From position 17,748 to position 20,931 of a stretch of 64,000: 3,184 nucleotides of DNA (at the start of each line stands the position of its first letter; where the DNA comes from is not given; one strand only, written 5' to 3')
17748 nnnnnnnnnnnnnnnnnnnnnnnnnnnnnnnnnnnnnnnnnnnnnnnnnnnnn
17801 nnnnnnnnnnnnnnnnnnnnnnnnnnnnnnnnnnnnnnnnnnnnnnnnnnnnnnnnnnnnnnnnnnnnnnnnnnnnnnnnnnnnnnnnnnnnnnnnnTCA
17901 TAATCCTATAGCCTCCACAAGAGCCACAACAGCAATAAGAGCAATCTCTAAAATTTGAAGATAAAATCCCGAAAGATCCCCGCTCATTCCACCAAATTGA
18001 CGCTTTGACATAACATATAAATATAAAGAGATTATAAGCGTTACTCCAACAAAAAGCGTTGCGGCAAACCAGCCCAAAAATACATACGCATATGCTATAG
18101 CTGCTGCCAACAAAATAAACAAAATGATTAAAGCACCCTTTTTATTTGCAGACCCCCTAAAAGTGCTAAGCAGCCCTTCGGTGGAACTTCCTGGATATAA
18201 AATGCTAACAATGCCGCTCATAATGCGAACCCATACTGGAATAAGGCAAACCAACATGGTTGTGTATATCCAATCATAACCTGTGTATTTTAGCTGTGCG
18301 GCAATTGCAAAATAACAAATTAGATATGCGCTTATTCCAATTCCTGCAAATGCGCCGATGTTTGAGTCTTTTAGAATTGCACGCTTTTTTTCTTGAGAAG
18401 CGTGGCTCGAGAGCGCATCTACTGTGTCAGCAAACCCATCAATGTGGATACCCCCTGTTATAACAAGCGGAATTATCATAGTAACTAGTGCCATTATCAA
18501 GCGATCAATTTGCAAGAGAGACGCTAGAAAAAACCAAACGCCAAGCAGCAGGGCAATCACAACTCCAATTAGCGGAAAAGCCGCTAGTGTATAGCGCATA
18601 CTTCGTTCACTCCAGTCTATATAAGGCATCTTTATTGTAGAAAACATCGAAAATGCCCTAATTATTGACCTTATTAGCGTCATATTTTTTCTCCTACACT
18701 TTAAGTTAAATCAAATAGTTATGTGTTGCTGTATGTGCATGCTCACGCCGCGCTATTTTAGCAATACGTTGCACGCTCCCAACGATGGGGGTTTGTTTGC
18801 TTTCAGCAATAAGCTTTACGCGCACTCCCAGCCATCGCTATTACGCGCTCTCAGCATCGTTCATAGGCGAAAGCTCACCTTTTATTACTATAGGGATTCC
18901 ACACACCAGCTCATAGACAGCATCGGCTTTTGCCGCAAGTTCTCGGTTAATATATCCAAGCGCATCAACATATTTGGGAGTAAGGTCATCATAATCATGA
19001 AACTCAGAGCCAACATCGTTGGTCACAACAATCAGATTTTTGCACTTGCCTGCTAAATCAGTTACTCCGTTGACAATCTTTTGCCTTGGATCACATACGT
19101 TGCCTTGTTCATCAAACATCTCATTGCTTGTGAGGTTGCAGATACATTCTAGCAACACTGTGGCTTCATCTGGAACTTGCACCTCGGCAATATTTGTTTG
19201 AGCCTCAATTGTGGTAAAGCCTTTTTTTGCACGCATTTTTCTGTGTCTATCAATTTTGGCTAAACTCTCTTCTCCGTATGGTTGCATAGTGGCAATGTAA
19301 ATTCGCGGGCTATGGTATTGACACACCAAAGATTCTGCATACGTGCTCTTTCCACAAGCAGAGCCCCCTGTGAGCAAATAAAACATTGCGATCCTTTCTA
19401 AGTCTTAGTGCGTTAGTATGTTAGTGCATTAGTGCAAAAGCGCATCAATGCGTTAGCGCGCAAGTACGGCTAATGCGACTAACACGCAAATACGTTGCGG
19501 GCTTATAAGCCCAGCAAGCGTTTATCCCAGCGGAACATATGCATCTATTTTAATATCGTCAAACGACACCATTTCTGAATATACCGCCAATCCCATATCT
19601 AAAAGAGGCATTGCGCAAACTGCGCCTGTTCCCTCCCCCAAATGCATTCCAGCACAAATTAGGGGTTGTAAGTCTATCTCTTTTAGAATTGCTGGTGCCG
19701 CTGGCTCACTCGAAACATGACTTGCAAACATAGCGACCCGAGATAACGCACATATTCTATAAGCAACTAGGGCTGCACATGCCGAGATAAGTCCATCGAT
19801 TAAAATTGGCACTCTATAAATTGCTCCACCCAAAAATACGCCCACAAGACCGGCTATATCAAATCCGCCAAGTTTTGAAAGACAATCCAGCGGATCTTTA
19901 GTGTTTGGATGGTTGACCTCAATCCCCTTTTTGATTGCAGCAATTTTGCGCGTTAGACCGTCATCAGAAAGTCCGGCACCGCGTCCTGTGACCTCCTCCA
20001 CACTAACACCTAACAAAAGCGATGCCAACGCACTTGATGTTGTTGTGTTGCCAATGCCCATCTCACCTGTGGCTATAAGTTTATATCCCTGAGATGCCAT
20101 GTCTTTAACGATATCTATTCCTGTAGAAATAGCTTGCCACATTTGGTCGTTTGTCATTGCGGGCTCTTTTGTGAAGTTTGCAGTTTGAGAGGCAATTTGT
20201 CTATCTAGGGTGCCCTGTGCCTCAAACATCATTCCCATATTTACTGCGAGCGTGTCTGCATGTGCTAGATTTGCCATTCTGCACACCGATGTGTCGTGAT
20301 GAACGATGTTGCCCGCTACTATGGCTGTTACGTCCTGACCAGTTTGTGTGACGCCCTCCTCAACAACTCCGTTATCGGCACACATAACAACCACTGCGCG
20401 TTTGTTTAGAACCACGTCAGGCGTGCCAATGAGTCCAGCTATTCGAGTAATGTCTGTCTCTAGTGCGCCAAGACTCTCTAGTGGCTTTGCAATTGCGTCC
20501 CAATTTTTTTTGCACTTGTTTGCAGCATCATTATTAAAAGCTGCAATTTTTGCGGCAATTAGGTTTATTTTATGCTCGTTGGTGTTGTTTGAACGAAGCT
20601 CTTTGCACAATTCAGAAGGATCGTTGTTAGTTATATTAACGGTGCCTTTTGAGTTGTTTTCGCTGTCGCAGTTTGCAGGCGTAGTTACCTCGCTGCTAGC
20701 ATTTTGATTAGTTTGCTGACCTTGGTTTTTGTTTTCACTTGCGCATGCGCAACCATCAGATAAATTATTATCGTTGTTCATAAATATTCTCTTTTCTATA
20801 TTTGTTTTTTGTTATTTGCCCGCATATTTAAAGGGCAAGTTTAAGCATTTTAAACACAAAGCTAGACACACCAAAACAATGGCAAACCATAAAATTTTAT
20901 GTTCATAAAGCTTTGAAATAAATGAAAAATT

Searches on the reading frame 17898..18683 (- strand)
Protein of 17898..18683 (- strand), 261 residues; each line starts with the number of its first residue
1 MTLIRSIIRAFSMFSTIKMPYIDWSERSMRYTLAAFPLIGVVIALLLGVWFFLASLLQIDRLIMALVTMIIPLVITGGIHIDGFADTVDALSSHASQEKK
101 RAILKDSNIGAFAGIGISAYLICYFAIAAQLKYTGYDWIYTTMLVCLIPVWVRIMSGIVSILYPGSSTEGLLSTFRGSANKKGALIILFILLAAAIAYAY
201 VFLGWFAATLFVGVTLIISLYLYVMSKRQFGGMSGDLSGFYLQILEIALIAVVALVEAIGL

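Call 5: search_protein_families(library=pfam, proteins=[window:17898-18683:-], max_evalue=0.01)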
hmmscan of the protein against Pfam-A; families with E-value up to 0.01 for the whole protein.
window:17898-18683:- (261 aa): 1 family
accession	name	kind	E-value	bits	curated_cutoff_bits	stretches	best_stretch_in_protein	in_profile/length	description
PF02654.20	CobS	-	2.7e-42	145.7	23.2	1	10-250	1-206/207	Cobalamin-5-phosphate synthase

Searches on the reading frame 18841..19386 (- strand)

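Call 5: search_protein_families(library=pfam, proteins=[window:18841-19386:-], max_evalue=0.01)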
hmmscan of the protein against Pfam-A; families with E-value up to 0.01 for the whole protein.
window:18841-19386:- (181 aa): 1 family
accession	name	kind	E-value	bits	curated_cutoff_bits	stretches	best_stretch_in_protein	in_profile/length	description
PF02283.22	CobU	-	1.5e-35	122.7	27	1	4-167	2-167/168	Cobinamide kinase / cobinamide phosphate guanyltransferase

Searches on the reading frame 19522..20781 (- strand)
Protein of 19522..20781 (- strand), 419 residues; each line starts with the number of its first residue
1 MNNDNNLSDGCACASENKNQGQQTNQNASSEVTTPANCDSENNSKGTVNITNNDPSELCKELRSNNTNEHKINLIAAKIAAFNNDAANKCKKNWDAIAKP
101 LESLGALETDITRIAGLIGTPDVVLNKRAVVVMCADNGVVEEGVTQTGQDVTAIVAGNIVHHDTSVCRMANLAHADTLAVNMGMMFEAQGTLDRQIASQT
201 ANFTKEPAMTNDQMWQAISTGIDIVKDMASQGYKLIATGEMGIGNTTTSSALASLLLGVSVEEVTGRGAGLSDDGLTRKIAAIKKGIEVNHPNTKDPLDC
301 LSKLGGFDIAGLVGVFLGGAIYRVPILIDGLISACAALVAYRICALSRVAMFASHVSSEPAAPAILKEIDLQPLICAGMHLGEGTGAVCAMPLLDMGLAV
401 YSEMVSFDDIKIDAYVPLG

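Call 5: search_protein_families(library=pfam, proteins=[window:19522-20781:-], max_evalue=0.01)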
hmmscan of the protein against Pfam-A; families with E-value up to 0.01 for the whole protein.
window:19522-20781:- (419 aa): 1 family
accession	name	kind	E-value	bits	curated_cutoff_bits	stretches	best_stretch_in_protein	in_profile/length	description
PF02277.22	DBI_PRT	-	1.7e-113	379.6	22.6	1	80-411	2-328/329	Phosphoribosyltransferase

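Call 8: find_related_loci(query=window:19522-20781:-, collection=genome_contigs, flank=4000)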
Query window:19522-20781:- (419 aa) in genome_contigs; peptide patterns used: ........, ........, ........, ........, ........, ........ (x = any residue, [..] = any of these).
62 stretches matched a pattern; 4 encode a relative of the query (tblastn E <= 1e-3); 4 distinct loci.
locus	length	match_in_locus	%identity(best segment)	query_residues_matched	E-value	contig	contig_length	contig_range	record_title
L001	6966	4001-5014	79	82-419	0e+0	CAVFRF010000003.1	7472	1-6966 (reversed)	Bacteroidaceae bacterium isolate SRR8978407_cleanbin_000001 genome assembly, contig: Spades_SRR8978407_contig_1499, whol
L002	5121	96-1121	69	78-419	1e-155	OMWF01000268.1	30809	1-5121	uncultured actinobacterium isolate RUG033 genome assembly, contig: k87_38887006, whole genome shotgun sequence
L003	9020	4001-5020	54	78-415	3e-105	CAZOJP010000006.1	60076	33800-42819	MAG TPA_asm: uncultured Intestinibacillus sp. isolate SRP294416_co2_252 genome assembly, contig: NODE_200_length_60076_c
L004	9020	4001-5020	54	78-415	5e-112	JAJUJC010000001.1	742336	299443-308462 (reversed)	MAG: Intestinibacillus massiliensis isolate bin107 k141_19881_length_742336_cov_511.2220, whole genome shotgun sequence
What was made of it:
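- Tried and rejected: The genome-contig scan with CobT gave only L001 as a carrier (call 8).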

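Call 13: find_homologous_proteins(query=window:19522-20781:-, max_evalue=1e-60)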
Query window:19522-20781:- (419 aa): 7960 proteins with E <= 1e-60 among 8000 candidates; the best 120 are listed.
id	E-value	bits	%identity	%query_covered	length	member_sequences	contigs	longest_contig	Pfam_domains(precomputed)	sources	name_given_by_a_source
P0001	3.9e-267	904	98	100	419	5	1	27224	PF02277.23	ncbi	-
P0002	5.8e-225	765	84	100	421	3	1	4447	PF02277.23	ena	-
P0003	1.3e-188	645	80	89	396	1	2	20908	PF02277.23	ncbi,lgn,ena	-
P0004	4.1e-174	597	79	81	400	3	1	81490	PF02277.23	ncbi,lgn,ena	-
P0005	1.5e-155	536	72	82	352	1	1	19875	PF02277.23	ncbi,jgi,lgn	ncbi:MAG: nicotinate-nucleotide--dimethylbenzimidazole phosphoribosyltransferase [Coriobacteriales b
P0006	2.5e-155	535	71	81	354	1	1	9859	PF02277.23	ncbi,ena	-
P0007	3.4e-144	499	69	82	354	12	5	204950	PF02277.23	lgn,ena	-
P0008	3.8e-144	499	67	83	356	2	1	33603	PF02277.23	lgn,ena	-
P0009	3.4e-143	495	69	81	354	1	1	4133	PF02277.23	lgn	-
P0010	9.9e-142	491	66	82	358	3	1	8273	PF02277.23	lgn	-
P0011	7.5e-139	481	68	82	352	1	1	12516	PF02277.23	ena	-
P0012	1.6e-138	480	68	79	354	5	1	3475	PF02277.23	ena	-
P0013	1.7e-137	477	67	83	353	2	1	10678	PF02277.23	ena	-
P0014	1.2e-135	471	63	83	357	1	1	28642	PF02277.23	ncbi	-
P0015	6.3e-133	462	64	82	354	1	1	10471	PF02277.23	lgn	-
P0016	6.7e-132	458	63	82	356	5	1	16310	PF02277.23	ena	-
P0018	7.9e-131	455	64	82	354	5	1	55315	PF02277.23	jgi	-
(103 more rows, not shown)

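Call 14: find_encoding_contigs(protein=P0002, flank=3000, max_places=3)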
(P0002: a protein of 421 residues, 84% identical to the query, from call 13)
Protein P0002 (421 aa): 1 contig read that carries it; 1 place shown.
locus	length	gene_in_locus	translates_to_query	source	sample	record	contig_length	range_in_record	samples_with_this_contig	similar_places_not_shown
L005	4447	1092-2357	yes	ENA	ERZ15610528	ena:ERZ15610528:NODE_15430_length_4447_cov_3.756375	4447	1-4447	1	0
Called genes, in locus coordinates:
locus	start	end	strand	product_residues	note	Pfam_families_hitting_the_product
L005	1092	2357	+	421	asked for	PF02277:DBI_PRT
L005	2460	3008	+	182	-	PF02283:CobU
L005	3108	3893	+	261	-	PF02654:CobS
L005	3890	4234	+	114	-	PF02283:CobU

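Call 15: find_encoding_contigs(protein=P0003, flank=3000, max_places=3)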
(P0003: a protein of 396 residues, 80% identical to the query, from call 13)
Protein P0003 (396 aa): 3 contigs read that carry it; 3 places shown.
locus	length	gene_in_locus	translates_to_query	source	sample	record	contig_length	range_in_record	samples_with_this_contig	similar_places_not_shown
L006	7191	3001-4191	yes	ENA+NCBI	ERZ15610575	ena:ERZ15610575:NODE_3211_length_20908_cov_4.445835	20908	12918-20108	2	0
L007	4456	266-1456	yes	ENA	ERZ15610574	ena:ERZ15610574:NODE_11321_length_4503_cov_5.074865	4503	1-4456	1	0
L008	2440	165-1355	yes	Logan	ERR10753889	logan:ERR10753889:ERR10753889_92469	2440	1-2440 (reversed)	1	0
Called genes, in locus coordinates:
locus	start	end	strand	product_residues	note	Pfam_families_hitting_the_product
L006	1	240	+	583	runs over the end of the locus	-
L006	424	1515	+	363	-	-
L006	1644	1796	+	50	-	-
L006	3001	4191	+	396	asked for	PF02277:DBI_PRT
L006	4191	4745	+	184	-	PF02283:CobU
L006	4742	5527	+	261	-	PF02654:CobS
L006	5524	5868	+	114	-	PF02283:CobU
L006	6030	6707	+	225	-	PF00072:Response_reg, PF00486:Trans_reg_C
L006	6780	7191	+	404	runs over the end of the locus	?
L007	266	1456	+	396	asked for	PF02277:DBI_PRT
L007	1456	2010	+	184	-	PF02283:CobU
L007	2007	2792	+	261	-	PF02654:CobS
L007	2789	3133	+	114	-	PF02283:CobU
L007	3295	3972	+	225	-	PF00072:Response_reg, PF00486:Trans_reg_C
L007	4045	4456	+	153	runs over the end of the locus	?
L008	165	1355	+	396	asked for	PF02277:DBI_PRT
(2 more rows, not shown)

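Call 16: find_encoding_contigs(protein=P0005, flank=3000, max_places=3)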
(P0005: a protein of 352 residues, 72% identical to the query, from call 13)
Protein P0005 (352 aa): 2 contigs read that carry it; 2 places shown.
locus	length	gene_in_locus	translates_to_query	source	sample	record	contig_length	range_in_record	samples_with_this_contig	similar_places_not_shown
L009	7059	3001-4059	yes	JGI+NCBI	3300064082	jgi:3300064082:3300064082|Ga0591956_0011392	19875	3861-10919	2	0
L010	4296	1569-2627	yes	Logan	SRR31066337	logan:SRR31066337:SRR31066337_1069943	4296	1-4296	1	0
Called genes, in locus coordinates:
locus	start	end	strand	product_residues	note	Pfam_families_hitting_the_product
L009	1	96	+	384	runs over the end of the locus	PF04551:GcpE, PF26540:GcpE_C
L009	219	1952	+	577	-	PF00587:tRNA-synt_2b, PF04073:tRNA_edit, PF03129:HGTP_anticodon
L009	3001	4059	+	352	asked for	PF02277:DBI_PRT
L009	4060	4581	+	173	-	PF02283:CobU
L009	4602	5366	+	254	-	PF02654:CobS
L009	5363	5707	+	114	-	PF02283:CobU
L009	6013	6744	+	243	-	PF00072:Response_reg, PF00486:Trans_reg_C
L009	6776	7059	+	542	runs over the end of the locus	PF00512:HisKA, PF02518:HATPase_c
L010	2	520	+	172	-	?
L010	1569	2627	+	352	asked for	PF02277:DBI_PRT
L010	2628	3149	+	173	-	PF02283:CobU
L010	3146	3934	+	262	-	PF02654:CobS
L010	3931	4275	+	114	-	PF02283:CobU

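Call 17: find_encoding_contigs(protein=P0006, flank=3000, max_places=3)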
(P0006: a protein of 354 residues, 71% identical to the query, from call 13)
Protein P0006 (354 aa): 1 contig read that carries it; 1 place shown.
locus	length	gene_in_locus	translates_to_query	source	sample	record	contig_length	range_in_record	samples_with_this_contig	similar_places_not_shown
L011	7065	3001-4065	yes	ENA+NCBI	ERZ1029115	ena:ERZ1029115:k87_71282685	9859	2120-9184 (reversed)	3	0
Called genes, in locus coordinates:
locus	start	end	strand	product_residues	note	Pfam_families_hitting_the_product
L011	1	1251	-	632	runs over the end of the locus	PF00795:CN_hydrolase, PF02540:NAD_synthase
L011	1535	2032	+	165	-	PF00149:Metallophos (weak), PF12850:Metallophos_2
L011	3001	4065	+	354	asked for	PF02277:DBI_PRT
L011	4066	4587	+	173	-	PF02283:CobU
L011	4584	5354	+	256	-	PF02654:CobS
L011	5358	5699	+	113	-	PF02283:CobU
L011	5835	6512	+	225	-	PF00072:Response_reg, PF00486:Trans_reg_C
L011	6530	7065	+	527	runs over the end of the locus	PF00512:HisKA, PF02518:HATPase_c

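Call 18: find_encoding_contigs(protein=P0007, flank=3000, max_places=3)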
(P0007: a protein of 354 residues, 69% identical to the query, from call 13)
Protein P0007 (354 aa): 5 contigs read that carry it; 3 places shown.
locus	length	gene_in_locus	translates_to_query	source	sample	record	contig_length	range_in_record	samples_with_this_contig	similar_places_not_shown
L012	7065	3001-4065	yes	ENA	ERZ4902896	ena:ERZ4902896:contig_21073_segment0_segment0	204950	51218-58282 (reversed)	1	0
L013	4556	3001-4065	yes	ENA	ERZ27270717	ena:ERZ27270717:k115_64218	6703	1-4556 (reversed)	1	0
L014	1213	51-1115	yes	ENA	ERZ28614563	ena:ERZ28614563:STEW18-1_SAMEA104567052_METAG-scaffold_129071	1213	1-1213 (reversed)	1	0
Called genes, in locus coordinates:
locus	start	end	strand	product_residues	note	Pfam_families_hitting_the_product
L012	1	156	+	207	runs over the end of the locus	PF04961:FTCD_C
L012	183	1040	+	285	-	PF00763:THF_DHG_CYH, PF02882:THF_DHG_CYH_C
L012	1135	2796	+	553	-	PF02219:MTHFR, PF12225:DUF5981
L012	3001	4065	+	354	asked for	PF02277:DBI_PRT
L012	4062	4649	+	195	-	PF02283:CobU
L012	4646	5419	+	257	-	PF02654:CobS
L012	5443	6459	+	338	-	PF02283:CobU, PF00300:His_Phos_1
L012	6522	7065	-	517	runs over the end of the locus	PF00111:Fer2, PF17651:Raco_middle, PF14574:RACo_C_ter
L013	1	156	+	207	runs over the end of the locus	PF04961:FTCD_C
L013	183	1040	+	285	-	PF00763:THF_DHG_CYH, PF02882:THF_DHG_CYH_C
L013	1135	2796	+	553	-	PF02219:MTHFR, PF12225:DUF5981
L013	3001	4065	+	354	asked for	PF02277:DBI_PRT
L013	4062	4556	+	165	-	?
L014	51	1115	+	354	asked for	PF02277:DBI_PRT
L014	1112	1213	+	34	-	?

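Call 19: find_encoding_contigs(protein=P0008, flank=3000, max_places=3)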
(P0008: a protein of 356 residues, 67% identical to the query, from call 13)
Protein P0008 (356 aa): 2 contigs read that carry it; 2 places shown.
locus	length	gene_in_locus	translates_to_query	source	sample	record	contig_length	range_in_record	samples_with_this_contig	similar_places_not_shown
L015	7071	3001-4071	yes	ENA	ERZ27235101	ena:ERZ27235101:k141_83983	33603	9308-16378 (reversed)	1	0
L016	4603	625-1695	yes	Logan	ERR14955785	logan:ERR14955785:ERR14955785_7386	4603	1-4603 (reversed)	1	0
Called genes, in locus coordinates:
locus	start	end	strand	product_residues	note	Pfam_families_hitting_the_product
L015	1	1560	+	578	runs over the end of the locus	PF00587:tRNA-synt_2b, PF04073:tRNA_edit, PF03129:HGTP_anticodon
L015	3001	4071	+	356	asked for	PF02277:DBI_PRT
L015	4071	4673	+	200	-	PF02283:CobU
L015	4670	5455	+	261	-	PF02654:CobS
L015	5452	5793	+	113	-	PF02283:CobU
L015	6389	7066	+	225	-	PF00072:Response_reg, PF00486:Trans_reg_C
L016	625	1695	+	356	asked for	PF02277:DBI_PRT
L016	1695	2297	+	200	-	PF02283:CobU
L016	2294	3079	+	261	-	PF02654:CobS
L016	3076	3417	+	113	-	PF02283:CobU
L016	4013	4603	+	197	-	?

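Call 20: find_encoding_contigs(protein=P0014, flank=3000, max_places=3)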
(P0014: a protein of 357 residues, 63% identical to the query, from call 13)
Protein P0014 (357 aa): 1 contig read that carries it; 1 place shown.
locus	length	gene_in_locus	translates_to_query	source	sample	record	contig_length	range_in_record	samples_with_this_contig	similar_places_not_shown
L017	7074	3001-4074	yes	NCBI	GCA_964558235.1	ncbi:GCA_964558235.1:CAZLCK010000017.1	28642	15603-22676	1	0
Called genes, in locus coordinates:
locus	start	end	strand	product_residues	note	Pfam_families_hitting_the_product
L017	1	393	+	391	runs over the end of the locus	PF04551:GcpE, PF26540:GcpE_C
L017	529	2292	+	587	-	PF00587:tRNA-synt_2b, PF04073:tRNA_edit, PF03129:HGTP_anticodon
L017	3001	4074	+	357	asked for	PF02277:DBI_PRT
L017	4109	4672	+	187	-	PF02283:CobU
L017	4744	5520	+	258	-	PF02654:CobS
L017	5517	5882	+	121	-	PF02283:CobU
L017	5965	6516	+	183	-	PF02663:FmdE, PF01258:zf-dskA_traR (weak)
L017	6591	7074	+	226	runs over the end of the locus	PF00072:Response_reg, PF00486:Trans_reg_C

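Call 32: find_encoding_contigs(protein=P0011, flank=2500, max_places=2)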
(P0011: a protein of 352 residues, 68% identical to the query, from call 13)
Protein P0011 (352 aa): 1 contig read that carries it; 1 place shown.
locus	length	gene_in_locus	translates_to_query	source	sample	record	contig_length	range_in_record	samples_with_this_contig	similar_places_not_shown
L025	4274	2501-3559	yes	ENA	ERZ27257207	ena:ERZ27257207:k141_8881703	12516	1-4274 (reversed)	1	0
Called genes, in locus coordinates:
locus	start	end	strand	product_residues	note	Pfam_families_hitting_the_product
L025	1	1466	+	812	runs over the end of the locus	PF02901:PFL-like, PF01228:Gly_radical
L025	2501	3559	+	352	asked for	PF02277:DBI_PRT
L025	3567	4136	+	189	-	PF02283:CobU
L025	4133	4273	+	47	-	?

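Call 33: find_encoding_contigs(protein=P0013, flank=2500, max_places=2)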
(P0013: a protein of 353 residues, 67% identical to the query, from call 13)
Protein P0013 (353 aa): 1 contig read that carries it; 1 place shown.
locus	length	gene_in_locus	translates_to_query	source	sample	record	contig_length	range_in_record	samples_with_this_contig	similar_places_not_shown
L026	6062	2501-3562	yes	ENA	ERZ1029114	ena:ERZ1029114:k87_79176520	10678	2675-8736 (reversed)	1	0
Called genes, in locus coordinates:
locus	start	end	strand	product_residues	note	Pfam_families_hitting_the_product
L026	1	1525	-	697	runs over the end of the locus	PF01208:URO-D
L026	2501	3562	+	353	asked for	PF02277:DBI_PRT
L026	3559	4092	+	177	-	PF02283:CobU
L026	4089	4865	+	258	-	PF02654:CobS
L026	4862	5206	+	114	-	PF02283:CobU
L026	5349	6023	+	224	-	PF00072:Response_reg, PF00486:Trans_reg_C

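Call 34: find_encoding_contigs(protein=P0016, flank=2500, max_places=2)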
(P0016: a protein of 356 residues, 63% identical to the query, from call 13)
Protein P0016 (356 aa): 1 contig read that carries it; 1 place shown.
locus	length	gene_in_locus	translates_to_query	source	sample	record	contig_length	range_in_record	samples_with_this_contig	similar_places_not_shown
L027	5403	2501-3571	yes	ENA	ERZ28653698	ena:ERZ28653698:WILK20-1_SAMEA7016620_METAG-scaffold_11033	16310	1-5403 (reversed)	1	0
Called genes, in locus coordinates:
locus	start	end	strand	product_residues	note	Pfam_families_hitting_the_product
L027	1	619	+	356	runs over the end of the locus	PF04551:GcpE, PF26540:GcpE_C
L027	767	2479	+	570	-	PF00587:tRNA-synt_2b, PF04073:tRNA_edit, PF03129:HGTP_anticodon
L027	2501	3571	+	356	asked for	PF02277:DBI_PRT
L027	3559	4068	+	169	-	PF02283:CobU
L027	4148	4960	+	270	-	PF02654:CobS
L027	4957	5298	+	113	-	PF02283:CobU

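Call 35: find_encoding_contigs(protein=P0018, flank=2500, max_places=2)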
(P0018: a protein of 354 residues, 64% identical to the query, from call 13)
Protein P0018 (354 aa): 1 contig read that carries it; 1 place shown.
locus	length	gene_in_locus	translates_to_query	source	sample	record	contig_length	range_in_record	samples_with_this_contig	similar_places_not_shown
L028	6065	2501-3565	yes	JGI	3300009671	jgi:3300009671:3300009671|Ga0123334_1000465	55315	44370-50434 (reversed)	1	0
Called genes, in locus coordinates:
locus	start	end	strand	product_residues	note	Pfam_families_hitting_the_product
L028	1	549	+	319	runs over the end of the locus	PF01497:Peripla_BP_2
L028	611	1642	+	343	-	PF01032:FecCD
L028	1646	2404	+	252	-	PF00005:ABC_tran, PF02463:SMC_N, PF13304:AAA_21 (faint)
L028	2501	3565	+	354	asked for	PF02277:DBI_PRT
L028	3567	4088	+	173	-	PF02283:CobU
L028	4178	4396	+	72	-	PF02654:CobS (weak)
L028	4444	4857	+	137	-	PF02654:CobS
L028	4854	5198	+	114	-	PF02283:CobU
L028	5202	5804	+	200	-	PF00300:His_Phos_1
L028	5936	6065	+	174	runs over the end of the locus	PF02572:CobA_CobO_BtuR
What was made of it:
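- Relatives without the element have cobT embedded in other operons (L012, L027, L028; calls 18, 34, 35).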

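Call 40: list_cluster_members(proteins=[P0001, P0003, P0004, P0006, P0014, P0005])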
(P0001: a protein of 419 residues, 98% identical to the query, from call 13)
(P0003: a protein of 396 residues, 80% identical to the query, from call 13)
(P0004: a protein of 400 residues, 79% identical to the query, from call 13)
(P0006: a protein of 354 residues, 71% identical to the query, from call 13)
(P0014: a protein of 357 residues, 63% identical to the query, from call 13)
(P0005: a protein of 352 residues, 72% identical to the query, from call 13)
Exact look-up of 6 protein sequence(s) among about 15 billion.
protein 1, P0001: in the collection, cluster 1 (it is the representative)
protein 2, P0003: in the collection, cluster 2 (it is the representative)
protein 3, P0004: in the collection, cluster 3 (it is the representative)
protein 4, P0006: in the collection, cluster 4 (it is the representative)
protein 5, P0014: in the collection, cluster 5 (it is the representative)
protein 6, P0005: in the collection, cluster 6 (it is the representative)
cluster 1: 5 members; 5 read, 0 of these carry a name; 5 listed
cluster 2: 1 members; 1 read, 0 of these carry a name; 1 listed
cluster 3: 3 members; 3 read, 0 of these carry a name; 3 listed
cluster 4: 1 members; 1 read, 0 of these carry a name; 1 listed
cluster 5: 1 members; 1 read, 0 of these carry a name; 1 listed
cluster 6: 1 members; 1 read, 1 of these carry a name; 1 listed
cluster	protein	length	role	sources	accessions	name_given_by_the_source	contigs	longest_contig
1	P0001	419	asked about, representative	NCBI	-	-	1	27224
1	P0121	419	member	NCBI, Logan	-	-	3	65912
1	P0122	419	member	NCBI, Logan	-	-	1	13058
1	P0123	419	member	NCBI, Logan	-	-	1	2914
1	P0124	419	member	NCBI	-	-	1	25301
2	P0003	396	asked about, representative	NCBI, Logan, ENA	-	-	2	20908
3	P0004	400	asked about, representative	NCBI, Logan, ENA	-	-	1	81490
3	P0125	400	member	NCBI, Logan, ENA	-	-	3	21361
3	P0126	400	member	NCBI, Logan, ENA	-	-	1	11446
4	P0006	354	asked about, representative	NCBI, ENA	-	-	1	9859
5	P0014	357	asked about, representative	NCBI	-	-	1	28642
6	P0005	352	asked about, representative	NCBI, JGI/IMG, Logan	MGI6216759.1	MAG: nicotinate-nucleotide--dimethylbenzimidazole phosphoribosyltransferase ... | nicotinate-nucleotide--dimethylbenzimidazole phosphoribosyltransferase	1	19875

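Call 45: find_encoding_contigs(protein=P0010, flank=2500, max_places=4)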
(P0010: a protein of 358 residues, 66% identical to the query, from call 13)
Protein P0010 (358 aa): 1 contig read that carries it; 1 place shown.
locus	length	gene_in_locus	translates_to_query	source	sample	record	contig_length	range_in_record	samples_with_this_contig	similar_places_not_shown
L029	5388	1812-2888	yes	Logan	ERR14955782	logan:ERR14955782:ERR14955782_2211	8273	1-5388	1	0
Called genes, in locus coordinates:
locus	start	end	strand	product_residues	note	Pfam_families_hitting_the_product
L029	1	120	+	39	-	?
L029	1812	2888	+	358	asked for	PF02277:DBI_PRT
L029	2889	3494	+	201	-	PF02283:CobU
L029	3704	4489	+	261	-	PF02654:CobS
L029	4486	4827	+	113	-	PF02283:CobU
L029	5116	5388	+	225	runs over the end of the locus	PF00072:Response_reg, PF00486:Trans_reg_C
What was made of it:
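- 17557..20781 (-): Downstream operon: cobT (19522-20781), cobU (18841-19386), cobS (17898-18683) and a 114-aa CobU-fragment ORF (17557-17901). The gene order is the same wherever the contig extends far enough (calls 14-20, 32-35, 45).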
